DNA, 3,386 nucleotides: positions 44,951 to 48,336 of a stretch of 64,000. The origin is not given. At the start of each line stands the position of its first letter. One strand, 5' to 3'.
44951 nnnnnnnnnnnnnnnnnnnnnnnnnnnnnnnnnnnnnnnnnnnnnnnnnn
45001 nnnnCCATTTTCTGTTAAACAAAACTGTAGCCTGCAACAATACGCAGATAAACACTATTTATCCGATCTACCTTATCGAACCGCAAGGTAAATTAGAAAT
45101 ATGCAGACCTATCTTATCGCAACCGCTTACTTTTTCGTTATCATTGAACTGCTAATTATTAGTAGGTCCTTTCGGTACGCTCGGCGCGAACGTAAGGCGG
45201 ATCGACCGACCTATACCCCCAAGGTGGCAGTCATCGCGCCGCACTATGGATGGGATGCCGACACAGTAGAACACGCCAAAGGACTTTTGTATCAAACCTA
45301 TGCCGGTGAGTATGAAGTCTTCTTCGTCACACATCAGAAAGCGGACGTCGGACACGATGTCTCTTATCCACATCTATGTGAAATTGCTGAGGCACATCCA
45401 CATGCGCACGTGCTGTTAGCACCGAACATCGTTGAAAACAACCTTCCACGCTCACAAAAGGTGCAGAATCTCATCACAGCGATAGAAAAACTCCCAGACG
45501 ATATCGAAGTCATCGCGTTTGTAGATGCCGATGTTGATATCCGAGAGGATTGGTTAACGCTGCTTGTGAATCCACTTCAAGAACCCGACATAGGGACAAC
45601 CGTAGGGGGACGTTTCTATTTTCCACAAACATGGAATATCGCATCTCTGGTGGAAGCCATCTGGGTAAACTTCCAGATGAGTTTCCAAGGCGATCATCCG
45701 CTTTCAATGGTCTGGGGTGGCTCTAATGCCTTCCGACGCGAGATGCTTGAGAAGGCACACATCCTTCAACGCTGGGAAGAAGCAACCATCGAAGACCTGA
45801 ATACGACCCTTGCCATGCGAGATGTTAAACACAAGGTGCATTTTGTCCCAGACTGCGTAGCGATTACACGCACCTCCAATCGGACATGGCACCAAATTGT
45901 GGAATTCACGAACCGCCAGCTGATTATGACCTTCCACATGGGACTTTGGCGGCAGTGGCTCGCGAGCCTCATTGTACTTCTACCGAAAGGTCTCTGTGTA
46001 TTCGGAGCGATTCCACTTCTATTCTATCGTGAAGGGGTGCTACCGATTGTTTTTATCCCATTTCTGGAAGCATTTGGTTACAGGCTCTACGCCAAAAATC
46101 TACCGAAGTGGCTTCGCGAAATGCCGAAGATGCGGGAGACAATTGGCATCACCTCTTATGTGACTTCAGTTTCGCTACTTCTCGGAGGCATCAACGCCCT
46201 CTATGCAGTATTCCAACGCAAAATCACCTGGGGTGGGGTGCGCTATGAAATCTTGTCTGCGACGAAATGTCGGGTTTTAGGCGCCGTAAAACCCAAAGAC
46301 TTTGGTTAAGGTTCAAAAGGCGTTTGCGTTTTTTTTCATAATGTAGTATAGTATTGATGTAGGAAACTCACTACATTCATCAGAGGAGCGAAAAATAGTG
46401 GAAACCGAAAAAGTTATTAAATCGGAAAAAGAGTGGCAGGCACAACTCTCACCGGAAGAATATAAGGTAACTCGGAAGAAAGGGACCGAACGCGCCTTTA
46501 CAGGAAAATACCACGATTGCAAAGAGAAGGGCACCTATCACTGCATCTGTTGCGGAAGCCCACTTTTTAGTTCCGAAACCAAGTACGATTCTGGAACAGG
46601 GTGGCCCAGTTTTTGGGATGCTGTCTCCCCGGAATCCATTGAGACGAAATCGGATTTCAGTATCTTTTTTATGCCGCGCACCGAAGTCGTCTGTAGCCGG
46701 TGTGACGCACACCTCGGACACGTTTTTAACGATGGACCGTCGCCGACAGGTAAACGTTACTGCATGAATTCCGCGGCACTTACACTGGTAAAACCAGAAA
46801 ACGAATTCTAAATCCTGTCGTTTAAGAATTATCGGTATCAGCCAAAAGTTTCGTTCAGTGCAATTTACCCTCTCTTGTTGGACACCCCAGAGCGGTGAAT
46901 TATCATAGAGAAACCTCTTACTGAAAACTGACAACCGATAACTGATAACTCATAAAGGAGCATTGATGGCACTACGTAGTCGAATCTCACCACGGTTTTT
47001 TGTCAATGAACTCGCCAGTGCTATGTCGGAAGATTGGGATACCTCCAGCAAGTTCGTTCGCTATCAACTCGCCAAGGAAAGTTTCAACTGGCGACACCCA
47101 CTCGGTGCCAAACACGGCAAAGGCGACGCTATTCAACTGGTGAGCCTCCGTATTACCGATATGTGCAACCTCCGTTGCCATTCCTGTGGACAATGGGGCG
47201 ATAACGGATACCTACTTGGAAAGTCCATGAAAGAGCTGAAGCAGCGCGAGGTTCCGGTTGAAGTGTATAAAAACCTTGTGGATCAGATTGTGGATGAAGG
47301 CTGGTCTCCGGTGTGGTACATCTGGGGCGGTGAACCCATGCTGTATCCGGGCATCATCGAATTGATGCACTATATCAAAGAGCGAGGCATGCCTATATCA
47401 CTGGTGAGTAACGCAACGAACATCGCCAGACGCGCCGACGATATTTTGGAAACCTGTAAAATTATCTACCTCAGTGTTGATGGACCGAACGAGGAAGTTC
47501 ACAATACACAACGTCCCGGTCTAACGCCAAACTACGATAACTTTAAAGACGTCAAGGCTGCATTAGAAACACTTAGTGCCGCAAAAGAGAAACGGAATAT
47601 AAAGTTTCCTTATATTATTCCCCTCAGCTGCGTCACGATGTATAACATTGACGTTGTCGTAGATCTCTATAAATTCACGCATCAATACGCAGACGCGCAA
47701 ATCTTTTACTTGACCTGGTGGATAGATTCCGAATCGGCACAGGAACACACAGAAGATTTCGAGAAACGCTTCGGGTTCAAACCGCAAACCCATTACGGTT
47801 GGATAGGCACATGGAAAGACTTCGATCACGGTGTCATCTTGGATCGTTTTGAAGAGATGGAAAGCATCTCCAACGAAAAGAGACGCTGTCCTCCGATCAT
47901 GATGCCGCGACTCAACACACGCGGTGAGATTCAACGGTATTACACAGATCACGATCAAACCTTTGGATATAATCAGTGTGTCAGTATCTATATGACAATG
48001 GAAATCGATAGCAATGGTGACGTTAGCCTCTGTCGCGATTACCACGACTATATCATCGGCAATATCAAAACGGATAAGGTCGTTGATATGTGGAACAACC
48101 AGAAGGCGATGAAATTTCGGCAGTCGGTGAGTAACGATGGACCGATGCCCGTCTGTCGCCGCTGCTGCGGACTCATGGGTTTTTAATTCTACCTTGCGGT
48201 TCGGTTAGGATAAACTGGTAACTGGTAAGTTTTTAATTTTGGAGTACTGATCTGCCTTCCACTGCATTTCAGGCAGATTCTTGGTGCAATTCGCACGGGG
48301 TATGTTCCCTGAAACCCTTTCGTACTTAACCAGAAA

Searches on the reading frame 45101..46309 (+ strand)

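Call 30: search_protein_families(library=pfam, proteins=[window:45101-46309:+])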
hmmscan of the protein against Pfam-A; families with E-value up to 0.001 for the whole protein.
window:45101-46309:+ (402 aa): 4 families
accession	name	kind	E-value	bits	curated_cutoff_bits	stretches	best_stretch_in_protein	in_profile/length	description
PF13506.12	Glyco_transf_21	-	7.9e-11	42.2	21.7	1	118-267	16-166/174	Glycosyl transferase family 21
PF13641.12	Glyco_tranf_2_3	-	9.9e-08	32.7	27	1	41-272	2-226/230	Glycosyltransferase like family 2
PF00535.33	Glycos_transf_2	-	1.1e-07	32.4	23.3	1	119-218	65-166/168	Glycosyl transferase family 2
PF13632.12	Glyco_trans_2_3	-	8.7e-06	26.1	27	1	138-289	2-142/198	Glycosyl transferase family group 2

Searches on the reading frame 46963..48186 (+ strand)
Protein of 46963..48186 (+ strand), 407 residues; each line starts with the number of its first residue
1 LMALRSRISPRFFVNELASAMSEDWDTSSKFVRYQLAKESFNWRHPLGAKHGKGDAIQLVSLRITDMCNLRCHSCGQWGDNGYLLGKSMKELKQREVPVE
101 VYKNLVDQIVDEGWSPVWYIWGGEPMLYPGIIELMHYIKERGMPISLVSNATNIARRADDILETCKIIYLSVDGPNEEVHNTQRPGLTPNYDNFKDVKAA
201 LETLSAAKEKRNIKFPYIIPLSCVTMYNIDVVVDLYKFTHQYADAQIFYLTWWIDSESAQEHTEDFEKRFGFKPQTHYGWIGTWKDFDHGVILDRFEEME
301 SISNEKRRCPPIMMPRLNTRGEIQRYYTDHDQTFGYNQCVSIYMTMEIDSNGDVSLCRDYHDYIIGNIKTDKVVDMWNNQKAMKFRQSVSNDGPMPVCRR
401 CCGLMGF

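Call 30: search_protein_families(library=pfam, proteins=[window:46963-48186:+])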
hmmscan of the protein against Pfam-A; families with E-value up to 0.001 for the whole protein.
window:46963-48186:+ (407 aa): 2 families
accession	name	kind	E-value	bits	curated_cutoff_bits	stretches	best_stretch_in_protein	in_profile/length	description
PF04055.27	Radical_SAM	-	2.2e-17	64.2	29.5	1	64-207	3-139/166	Radical SAM superfamily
PF13186.11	SPASM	-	1.2e-12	48.3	21.5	1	339-401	1-66/67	Iron-sulfur cluster-binding domain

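Call 53: find_homologous_proteins(query=window:46966-48186:+, max_evalue=1e-40)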
Query window:46966-48186:+ (406 aa): 834 proteins with E <= 1e-40 among 1878 candidates; the best 120 are listed.
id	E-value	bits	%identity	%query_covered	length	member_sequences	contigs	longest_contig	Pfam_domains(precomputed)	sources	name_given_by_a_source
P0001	6.4e-273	923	93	100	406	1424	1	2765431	PF13186.12,PF04055.28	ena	-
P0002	3.3e-249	845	83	100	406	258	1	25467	PF13186.12,PF04055.28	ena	-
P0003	1.6e-248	843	83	100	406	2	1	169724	PF13186.12,PF04055.28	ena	-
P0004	9.8e-245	830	82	100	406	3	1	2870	PF13186.12,PF04055.28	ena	-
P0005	1.4e-244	830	82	100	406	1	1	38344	PF13186.12,PF04055.28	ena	-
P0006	1.5e-244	830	83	100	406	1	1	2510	PF13186.12,PF04055.28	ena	-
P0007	1.0e-243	827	82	100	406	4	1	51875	PF13186.12,PF04055.28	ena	-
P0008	1.4e-243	826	82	100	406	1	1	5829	PF13186.12,PF04055.28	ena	-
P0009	1.7e-243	826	81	100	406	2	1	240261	PF13186.12,PF04055.28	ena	-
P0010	1.4e-242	823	82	100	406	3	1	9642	PF13186.12,PF04055.28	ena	-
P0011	2.3e-241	819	80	100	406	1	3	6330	PF13186.12,PF04055.28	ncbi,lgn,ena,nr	ncbi:radical SAM protein [Candidatus Poribacteria bacterium]|nr:radical SAM protein [Candidatus Pori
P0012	2.3e-241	819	80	100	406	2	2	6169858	PF13186.12,PF04055.28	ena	-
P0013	3.2e-241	819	80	100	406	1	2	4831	PF13186.12,PF04055.28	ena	-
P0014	6.1e-241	818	80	100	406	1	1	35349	PF13186.12,PF04055.28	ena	-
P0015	7.3e-241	818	80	100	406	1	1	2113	PF13186.12,PF04055.28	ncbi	-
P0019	7.3e-240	814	80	100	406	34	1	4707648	PF13186.12,PF04055.28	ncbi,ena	-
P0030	5.6e-213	726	69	100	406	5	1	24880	PF13186.12,PF04055.28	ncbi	-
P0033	5.4e-211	719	71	100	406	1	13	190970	PF13186.12,PF04055.28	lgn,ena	-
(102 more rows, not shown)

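Call 55: find_encoding_contigs(protein=P0019, flank=1500, max_places=2)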
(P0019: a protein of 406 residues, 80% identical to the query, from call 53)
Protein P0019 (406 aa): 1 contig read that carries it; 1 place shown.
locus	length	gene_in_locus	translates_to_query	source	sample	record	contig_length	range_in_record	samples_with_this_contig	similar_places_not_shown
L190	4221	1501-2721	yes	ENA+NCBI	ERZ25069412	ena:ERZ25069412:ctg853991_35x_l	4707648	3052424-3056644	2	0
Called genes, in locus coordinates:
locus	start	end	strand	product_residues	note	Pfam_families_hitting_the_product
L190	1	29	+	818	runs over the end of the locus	PF00676:E1_dh, PF02779:Transket_pyr, PF02780:Transketolase_C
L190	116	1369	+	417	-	PF13506:Glyco_transf_21, PF00535:Glycos_transf_2, PF13641:Glyco_tranf_2_3 (weak), PF13632:Glyco_trans_2_3 (weak)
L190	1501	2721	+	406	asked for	PF04055:Radical_SAM, PF13186:SPASM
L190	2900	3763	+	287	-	PF01261:AP_endonuc_2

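Call 56: find_encoding_contigs(protein=P0012, flank=1500, max_places=2)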
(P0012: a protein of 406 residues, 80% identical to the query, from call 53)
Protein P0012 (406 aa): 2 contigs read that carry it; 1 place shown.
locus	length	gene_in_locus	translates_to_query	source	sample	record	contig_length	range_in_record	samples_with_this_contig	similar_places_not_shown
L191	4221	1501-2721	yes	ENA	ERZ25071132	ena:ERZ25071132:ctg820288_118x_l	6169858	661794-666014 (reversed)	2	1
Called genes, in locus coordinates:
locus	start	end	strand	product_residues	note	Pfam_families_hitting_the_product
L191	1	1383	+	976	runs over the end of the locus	PF26549:Tricorn_N, PF07676:PD40 (weak), PF04389:Peptidase_M28, PF00595:PDZ (weak), PF13180:PDZ_2, PF17820:PDZ_6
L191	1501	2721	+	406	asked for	PF04055:Radical_SAM, PF13186:SPASM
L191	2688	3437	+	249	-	PF00590:TP_methylase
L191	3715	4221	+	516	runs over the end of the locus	PF12450:vWF_A, PF00092:VWA, PF13519:VWA_2, PF13768:VWA_3, PF12034:YfbK_C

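Call 57: find_encoding_contigs(protein=P0030, flank=1500, max_places=2)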
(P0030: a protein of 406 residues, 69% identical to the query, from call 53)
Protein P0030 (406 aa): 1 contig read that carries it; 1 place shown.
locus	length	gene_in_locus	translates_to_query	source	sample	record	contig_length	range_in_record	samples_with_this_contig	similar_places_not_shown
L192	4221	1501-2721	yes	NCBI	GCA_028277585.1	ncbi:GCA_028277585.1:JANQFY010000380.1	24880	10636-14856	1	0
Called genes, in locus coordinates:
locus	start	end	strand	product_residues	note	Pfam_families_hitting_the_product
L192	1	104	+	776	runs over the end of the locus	PF00873:ACR_tran (faint), PF03176:MMPL, PF02460:Patched (weak), PF12349:Sterol-sensing (weak), PF03176:MMPL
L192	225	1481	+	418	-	PF13506:Glyco_transf_21, PF13641:Glyco_tranf_2_3 (weak)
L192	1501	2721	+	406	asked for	PF04055:Radical_SAM, PF13186:SPASM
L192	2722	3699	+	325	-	PF01073:3Beta_HSD (weak), PF01370:Epimerase, PF02719:Polysacc_synt_2 (faint), PF04321:RmlD_sub_bind (weak), PF07993:NAD_binding_4 (faint), PF16363:GDP_Man_Dehyd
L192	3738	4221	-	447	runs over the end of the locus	PF00375:SDF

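Call 58: find_encoding_contigs(protein=P0033, flank=1500, max_places=2)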
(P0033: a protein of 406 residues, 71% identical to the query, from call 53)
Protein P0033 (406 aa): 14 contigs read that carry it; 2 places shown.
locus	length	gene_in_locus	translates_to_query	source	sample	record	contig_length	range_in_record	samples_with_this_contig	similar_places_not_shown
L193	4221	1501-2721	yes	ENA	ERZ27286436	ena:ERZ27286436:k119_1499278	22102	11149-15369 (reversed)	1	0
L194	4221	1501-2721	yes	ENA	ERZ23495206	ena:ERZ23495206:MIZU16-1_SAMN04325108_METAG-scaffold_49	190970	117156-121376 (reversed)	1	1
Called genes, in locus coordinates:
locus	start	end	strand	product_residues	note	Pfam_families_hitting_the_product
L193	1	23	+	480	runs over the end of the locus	PF00437:T2SSE (faint), PF13191:AAA_16 (faint), PF13481:AAA_25 (faint), PF27394:Aq_aa27 (faint), PF00005:ABC_tran, PF02463:SMC_N, PF13304:AAA_21 (weak), PF00005:ABC_tran, +7 more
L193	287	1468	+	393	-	PF13506:Glyco_transf_21, PF00535:Glycos_transf_2, PF13641:Glyco_tranf_2_3 (weak), PF13632:Glyco_trans_2_3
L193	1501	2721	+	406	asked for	PF04055:Radical_SAM, PF13186:SPASM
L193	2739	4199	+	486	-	PF00871:Acetate_kinase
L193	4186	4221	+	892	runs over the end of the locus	PF24714:TOR1L1_N (faint), PF02985:HEAT (faint), PF13513:HEAT_EZ (faint), PF22956:PIK3R4-like_middle (faint), PF01602:Adaptin_N (faint), PF03130:HEAT_PBS (faint), PF13646:HEAT_2, PF13646:HEAT_2, +11 more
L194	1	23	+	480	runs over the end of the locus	PF00437:T2SSE (faint), PF13191:AAA_16 (faint), PF13481:AAA_25 (faint), PF27394:Aq_aa27 (faint), PF00005:ABC_tran, PF02463:SMC_N, PF13304:AAA_21 (weak), PF00005:ABC_tran, +7 more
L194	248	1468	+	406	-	PF13506:Glyco_transf_21, PF13641:Glyco_tranf_2_3 (weak), PF00535:Glycos_transf_2, PF13632:Glyco_trans_2_3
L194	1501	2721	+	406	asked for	PF04055:Radical_SAM, PF13186:SPASM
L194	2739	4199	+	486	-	PF00871:Acetate_kinase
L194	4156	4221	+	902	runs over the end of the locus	PF24714:TOR1L1_N (faint), PF02985:HEAT (faint), PF13513:HEAT_EZ (faint), PF22956:PIK3R4-like_middle (faint), PF01602:Adaptin_N (faint), PF03130:HEAT_PBS (faint), PF13646:HEAT_2, PF13646:HEAT_2, +11 more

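Call 59: find_encoding_contigs(protein=P0005, flank=1500, max_places=2)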
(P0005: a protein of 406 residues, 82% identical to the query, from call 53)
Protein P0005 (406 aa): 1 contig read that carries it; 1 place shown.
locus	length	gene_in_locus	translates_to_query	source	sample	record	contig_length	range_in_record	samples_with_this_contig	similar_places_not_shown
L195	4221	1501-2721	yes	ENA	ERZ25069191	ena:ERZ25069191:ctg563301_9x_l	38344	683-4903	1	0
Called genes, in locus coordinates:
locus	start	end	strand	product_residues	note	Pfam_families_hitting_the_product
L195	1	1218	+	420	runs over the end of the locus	PF13506:Glyco_transf_21, PF00535:Glycos_transf_2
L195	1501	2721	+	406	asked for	PF04055:Radical_SAM, PF13186:SPASM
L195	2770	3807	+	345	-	PF13432:TPR_16 (faint)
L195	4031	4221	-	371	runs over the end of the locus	PF02606:LpxK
